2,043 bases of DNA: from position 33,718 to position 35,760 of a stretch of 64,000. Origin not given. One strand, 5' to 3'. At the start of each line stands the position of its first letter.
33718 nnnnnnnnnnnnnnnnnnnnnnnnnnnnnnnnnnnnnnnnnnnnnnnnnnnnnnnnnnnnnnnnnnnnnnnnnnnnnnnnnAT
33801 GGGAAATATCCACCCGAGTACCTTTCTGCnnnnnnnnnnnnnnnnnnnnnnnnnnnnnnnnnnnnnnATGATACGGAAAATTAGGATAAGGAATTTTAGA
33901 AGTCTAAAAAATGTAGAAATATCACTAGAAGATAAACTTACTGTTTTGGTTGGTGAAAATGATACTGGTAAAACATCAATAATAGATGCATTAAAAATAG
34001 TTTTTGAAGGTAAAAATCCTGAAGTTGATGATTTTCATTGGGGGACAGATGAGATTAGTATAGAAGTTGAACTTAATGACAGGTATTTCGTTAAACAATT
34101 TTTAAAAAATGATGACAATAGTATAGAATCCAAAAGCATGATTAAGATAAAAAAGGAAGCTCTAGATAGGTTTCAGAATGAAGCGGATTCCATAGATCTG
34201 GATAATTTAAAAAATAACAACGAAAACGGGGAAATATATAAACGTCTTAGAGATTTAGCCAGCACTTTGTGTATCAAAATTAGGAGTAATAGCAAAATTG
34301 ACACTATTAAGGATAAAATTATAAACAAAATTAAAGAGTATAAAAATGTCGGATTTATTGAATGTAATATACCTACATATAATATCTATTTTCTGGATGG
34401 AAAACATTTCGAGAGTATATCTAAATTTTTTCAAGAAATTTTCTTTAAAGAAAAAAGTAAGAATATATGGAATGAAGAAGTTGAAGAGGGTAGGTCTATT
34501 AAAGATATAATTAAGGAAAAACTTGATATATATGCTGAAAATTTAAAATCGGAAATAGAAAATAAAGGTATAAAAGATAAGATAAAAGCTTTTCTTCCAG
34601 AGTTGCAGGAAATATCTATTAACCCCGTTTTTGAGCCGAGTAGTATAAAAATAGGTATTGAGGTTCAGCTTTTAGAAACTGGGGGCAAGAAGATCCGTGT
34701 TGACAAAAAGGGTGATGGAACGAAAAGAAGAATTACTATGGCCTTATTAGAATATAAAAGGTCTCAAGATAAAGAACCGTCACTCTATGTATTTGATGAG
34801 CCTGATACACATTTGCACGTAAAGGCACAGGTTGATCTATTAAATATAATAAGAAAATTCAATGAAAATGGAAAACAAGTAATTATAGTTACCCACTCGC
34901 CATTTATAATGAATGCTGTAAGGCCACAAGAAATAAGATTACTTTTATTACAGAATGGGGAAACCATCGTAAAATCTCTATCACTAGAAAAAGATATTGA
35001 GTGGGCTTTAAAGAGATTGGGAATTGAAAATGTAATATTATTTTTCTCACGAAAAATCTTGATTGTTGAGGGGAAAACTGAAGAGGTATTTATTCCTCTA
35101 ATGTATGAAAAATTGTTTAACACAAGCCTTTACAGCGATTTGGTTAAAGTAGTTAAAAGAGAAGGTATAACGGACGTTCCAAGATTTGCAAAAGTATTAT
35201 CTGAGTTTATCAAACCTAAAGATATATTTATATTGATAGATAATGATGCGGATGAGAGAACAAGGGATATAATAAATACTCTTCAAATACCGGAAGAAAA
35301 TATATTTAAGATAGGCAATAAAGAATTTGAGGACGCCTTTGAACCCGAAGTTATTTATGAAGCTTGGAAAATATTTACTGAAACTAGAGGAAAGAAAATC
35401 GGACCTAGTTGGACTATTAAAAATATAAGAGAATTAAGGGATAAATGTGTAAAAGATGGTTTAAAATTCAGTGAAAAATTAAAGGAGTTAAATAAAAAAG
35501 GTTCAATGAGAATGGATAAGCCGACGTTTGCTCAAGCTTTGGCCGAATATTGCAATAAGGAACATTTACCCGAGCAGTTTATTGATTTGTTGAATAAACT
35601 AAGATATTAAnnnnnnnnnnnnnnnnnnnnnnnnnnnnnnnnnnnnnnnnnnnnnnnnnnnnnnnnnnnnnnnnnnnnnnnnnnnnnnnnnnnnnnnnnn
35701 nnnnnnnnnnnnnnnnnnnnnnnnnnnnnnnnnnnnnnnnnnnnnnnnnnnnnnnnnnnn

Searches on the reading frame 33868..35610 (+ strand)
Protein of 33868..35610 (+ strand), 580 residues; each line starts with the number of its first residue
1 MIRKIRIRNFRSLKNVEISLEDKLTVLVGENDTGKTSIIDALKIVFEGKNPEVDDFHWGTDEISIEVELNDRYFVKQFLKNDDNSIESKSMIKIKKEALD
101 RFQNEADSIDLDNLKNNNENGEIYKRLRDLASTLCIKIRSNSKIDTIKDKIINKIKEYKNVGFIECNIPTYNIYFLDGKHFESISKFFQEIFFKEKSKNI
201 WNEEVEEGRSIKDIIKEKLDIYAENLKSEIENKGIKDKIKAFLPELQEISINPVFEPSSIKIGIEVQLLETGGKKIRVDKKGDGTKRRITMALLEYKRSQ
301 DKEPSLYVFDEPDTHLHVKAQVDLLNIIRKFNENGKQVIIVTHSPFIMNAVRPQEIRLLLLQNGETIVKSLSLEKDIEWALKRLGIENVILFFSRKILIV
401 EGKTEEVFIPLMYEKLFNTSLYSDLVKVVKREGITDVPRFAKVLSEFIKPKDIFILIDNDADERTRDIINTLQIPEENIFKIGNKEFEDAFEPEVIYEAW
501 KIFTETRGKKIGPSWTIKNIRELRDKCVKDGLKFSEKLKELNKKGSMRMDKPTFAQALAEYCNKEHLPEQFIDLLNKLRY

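Call 85: search_protein_families(library=pfam, proteins=[window:33868-35610:+], max_evalue=0.001)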
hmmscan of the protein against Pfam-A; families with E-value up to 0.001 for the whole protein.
window:33868-35610:+ (580 aa): 7 families
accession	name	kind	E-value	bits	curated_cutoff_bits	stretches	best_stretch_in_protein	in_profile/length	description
PF13175.12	AAA_15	-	3.1e-40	139.4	32.1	1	1-347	1-373/374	AAA ATPase domain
PF13304.12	AAA_21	-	1.8e-22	81.2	27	1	24-349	1-304/304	AAA domain, putative AbiEii toxin, Type IV TA system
PF13476.12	AAA_23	-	5.2e-14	53.8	27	1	4-246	1-200/201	AAA domain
PF20469.4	OLD-like_TOPRIM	-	2.3e-13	50.9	23.2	1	392-460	1-67/67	Overcoming lysogenization defect protein-like, TOPRIM domain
PF02463.25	SMC_N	-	7.8e-13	48.8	40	1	1-351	1-205/220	RecF/RecN/SMC N terminal domain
PF11398.14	DUF2813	-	1.3e-07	31.8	21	1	2-61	3-65/372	Protein of unknown function (DUF2813)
PF13555.12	AAA_29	-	2e-05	24.7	27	1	8-49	7-49/61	P-loop containing region of AAA domain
